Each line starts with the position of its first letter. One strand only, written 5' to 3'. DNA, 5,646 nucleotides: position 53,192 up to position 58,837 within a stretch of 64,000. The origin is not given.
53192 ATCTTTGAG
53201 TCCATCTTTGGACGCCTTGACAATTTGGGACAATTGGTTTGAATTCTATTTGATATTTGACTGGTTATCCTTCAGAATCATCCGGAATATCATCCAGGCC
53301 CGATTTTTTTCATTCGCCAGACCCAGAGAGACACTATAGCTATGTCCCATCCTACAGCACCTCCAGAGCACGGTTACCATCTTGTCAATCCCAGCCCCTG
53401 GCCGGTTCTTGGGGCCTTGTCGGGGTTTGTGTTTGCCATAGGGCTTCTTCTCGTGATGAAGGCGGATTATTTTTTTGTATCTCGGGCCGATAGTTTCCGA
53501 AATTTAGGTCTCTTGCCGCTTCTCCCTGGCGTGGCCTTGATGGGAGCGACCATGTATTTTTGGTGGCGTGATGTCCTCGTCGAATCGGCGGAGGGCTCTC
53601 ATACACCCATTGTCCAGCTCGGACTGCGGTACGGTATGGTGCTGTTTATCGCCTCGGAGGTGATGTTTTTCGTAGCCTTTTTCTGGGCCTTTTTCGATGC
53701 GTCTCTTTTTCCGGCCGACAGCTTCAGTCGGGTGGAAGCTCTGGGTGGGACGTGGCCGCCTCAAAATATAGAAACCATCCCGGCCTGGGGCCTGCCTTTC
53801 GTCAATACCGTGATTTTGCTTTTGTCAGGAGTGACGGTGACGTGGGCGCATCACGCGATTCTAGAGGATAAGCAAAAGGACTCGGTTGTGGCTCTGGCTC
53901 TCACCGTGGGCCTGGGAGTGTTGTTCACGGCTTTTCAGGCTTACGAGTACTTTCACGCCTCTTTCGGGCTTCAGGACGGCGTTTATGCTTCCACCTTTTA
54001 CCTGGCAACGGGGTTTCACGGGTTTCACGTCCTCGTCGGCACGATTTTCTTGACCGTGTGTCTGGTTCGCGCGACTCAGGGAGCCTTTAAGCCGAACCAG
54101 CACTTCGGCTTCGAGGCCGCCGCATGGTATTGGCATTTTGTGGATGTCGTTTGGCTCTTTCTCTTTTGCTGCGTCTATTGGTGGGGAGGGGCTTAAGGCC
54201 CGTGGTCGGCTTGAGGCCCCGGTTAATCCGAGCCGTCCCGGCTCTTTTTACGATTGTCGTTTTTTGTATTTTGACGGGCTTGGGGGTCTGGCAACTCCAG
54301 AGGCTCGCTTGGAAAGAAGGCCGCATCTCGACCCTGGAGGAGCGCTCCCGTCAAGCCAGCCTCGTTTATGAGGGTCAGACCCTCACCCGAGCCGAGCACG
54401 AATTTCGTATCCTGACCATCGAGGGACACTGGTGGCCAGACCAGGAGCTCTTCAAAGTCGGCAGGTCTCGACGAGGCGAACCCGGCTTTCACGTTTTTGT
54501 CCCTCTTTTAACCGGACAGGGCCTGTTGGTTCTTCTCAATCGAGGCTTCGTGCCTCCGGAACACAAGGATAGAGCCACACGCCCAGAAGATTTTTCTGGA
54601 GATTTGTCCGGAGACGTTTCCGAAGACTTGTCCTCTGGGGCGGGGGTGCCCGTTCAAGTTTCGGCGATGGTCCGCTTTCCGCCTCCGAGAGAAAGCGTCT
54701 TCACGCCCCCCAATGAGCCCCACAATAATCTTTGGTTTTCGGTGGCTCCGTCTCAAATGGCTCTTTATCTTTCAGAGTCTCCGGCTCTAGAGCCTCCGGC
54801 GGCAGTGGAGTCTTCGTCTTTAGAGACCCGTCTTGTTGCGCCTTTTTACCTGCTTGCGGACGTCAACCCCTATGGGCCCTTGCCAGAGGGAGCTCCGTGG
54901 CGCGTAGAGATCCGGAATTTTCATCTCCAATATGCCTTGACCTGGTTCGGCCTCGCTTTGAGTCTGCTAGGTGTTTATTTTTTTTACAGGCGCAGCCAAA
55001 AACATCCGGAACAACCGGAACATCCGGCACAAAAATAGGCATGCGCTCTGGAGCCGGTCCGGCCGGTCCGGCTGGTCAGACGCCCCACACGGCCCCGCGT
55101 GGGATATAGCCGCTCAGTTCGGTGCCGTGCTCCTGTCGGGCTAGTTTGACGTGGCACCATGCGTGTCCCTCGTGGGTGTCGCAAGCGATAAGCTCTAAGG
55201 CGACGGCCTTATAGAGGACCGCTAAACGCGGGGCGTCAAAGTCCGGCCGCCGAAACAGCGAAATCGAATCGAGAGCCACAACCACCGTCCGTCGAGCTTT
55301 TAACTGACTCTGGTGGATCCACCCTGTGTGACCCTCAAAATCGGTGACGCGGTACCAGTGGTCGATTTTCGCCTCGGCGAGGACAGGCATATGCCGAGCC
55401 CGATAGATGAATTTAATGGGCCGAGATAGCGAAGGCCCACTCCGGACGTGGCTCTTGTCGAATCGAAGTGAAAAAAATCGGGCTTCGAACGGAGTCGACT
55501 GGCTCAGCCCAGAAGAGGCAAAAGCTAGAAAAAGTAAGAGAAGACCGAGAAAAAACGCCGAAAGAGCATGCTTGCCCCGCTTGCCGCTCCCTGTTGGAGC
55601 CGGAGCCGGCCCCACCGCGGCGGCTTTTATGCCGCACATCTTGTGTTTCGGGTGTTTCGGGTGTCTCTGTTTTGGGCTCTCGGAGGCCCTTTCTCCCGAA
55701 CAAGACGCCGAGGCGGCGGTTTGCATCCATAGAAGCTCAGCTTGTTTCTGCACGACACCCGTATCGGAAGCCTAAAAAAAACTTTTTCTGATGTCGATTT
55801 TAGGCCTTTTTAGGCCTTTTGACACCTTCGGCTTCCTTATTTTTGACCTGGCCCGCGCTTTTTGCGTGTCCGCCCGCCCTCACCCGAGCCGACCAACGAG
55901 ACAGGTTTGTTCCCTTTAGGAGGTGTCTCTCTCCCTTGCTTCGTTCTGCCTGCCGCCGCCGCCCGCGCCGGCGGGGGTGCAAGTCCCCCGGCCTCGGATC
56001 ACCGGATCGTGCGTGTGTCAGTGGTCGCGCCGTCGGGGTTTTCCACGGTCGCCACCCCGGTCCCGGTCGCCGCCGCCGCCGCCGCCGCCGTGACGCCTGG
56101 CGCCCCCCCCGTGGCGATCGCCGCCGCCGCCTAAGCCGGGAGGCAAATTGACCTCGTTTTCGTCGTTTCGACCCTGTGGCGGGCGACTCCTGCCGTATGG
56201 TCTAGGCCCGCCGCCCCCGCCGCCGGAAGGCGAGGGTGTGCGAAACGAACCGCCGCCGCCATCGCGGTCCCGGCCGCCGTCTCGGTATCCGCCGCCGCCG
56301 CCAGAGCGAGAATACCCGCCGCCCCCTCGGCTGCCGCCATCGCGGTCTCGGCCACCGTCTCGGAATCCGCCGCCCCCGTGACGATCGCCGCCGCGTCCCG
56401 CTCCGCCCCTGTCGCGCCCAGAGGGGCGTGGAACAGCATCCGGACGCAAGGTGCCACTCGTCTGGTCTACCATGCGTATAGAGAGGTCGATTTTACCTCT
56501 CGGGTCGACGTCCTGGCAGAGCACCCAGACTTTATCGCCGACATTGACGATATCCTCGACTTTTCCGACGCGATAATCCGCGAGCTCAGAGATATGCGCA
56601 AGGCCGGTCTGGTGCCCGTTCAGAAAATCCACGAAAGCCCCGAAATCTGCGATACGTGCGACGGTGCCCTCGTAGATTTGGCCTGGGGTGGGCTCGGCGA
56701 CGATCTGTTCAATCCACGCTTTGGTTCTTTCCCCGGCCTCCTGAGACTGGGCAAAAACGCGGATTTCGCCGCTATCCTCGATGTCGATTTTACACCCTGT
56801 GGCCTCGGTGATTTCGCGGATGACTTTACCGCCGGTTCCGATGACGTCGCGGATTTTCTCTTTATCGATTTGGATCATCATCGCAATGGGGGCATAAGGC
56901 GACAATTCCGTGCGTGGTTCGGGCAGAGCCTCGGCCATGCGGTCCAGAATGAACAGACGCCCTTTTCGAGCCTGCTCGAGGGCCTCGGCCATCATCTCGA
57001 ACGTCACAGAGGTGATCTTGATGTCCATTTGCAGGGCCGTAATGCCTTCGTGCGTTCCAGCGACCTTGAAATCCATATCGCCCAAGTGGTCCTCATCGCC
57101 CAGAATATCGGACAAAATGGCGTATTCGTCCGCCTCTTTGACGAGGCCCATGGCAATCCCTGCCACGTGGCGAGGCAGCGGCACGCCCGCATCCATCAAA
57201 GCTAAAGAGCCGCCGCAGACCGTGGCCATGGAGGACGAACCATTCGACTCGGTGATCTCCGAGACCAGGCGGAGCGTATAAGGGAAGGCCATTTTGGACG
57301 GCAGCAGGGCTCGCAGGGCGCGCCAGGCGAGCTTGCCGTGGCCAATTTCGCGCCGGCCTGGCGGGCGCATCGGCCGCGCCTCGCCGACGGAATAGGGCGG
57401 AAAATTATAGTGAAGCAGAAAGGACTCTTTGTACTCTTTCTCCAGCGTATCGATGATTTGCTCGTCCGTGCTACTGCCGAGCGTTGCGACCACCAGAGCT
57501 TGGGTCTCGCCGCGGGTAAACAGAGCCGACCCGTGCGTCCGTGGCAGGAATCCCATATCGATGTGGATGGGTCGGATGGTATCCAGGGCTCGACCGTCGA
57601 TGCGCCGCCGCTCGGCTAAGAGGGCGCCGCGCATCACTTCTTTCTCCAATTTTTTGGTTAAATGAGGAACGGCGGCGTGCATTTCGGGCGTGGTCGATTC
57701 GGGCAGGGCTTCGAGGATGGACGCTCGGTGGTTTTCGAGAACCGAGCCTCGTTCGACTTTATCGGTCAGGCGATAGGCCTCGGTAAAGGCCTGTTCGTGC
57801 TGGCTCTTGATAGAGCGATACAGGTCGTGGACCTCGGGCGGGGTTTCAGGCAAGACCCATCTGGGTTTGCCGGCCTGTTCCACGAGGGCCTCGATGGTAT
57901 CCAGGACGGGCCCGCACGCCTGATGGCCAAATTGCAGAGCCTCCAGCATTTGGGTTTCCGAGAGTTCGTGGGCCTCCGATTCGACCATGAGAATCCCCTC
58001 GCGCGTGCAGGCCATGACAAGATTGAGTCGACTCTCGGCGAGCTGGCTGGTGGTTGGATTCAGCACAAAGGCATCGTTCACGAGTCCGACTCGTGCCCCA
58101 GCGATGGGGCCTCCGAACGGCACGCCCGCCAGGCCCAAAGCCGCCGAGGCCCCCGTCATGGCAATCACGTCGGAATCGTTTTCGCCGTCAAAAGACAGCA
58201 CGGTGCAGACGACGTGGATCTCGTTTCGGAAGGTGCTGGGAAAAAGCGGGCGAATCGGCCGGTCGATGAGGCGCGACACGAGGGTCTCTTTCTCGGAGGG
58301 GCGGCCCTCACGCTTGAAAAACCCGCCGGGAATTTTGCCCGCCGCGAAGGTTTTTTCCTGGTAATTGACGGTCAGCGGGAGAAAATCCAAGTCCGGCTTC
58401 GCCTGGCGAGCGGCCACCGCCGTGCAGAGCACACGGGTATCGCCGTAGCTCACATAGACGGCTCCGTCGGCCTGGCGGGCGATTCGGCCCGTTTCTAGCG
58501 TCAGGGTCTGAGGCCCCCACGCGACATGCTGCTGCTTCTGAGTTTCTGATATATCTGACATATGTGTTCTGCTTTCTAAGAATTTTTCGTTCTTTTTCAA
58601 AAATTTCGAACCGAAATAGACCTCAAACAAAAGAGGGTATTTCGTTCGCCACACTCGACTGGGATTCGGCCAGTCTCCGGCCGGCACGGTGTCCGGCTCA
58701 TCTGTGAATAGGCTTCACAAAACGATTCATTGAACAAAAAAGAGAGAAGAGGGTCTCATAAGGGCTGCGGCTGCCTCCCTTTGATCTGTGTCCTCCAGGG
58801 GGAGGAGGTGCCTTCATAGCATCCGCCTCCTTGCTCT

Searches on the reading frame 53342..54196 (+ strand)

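Call 18: search_protein_families(library=ncbifam, proteins=[window:53342-54196:+], max_evalue=1e-10)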
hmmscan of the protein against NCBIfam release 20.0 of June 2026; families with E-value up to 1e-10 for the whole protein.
window:53342-54196:+ (284 aa): 4 families
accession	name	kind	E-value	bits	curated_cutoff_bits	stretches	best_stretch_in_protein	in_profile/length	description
NF050119.1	aa3_CtaE_Actin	exception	3.3e-27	95.9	190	1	97-279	13-187/190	aa3-type cytochrome oxidase subunit III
TIGR02842.1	CyoC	equivalog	2.7e-17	63.7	223.75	1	151-282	44-178/180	cytochrome o ubiquinol oxidase subunit III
TIGR02897.1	QoxC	equivalog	2.3e-16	60.5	239.9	1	98-282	13-188/190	cytochrome aa3 quinol oxidase subunit III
NF007944.0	PRK10663.1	equivalog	3.7e-16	59.5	340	1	151-282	68-202/204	cytochrome o ubiquinol oxidase subunit III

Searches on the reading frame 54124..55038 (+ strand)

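Call 18: search_protein_families(library=ncbifam, proteins=[window:54124-55038:+], max_evalue=1e-10)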
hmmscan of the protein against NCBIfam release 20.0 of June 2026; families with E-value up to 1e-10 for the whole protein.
window:54124-55038:+ (304 aa): 1 family
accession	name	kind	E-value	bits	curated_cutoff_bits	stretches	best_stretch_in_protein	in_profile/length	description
NF050123.1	SURF1_Mycobac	exception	5.4e-20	71.7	190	1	31-154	5-129/238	SURF1 family cytochrome oxidase biogenesis protein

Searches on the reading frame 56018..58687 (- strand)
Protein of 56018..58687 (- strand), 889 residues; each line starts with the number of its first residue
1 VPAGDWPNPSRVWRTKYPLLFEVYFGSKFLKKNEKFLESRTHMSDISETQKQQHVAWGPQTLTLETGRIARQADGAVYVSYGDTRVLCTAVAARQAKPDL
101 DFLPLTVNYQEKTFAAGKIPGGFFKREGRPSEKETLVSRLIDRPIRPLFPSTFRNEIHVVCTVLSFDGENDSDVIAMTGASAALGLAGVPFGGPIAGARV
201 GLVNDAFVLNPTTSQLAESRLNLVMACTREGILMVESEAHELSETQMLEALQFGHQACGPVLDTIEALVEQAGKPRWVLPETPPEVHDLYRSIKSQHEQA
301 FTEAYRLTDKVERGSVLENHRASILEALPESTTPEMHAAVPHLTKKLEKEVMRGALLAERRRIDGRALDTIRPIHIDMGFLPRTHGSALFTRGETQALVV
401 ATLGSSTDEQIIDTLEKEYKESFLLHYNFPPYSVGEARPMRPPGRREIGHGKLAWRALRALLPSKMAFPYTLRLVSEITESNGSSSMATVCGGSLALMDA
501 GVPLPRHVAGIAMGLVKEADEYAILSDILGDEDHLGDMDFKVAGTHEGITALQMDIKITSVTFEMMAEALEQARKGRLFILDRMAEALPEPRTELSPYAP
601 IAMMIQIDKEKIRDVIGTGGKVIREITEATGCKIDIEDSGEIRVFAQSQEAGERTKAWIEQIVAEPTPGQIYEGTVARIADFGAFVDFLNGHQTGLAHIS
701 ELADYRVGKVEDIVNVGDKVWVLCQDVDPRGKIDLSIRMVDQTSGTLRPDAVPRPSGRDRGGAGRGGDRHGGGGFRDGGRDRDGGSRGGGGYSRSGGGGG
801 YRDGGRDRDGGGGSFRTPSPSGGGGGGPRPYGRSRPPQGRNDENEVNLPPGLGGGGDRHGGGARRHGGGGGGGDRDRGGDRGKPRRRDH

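Call 18: search_protein_families(library=ncbifam, proteins=[window:56018-58687:-], max_evalue=1e-10)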
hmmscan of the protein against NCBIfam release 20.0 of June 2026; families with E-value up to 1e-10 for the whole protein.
window:56018-58687:- (889 aa): 14 families
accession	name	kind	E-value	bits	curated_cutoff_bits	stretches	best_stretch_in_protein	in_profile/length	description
TIGR03591.1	polynuc_phos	equivalog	9.5e-304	1009.2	525.05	1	57-739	2-688/689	polyribonucleotide nucleotidyltransferase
NF008805.1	PRK11824.1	equivalog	1e-297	989.2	471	1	54-738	3-681/683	polyribonucleotide nucleotidyltransferase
TIGR02696.1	pppGpp_PNP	exception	1.2e-185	619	1106.75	1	56-735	13-718/720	guanosine pentaphosphate synthetase I/polyribonucleotide nucleotidyltransferase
TIGR02065.1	ECX1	equivalog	4.5e-38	130.8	318.7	1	358-588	5-226/230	exosome complex exonuclease Rrp41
NF006363.0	PRK08582.1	equivalog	4.8e-16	59.2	171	1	671-742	8-78/140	S1 domain-containing RNA-binding protein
NF005208.0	PRK06676.1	equivalog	9.2e-16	57.8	368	1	655-740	180-264/391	30S ribosomal protein S1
NF000907.0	PRK00087.1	equivalog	3.2e-15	55.3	624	1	653-740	463-549/671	bifunctional 4-hydroxy-3-methylbut-2-enyl diphosphate reductase/30S ribosomal protein S1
TIGR01966.1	RNasePH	equivalog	3.5e-15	55.9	141.5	0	362-577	1-224/236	ribonuclease PH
NF004473.0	PRK05807.1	equivalog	7.6e-15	55.5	178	1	669-749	6-84/136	S1 domain-containing RNA-binding protein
NF040579.1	S1_dom_CvfD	subfamily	2.7e-14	53.4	117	1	669-744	4-79/113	CvfD/Ygs/GSP13 family RNA-binding post-transcriptional regulator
NF005973.0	PRK08059.1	equivalog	5.3e-14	52.4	148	1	667-743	6-82/123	S1 domain-containing post-transcriptional regulator GSP13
NF010379.0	PRK13806.1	equivalog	3.4e-13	49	648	1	663-738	287-363/491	30S ribosomal protein S1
NF004952.0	PRK06299.1-2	equivalog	2.5e-12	45.9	524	1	657-741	207-290/580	30S ribosomal protein S1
NF005911.0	PRK07899.1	equivalog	3.1e-11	42.7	691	1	665-742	290-367/486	30S ribosomal protein S1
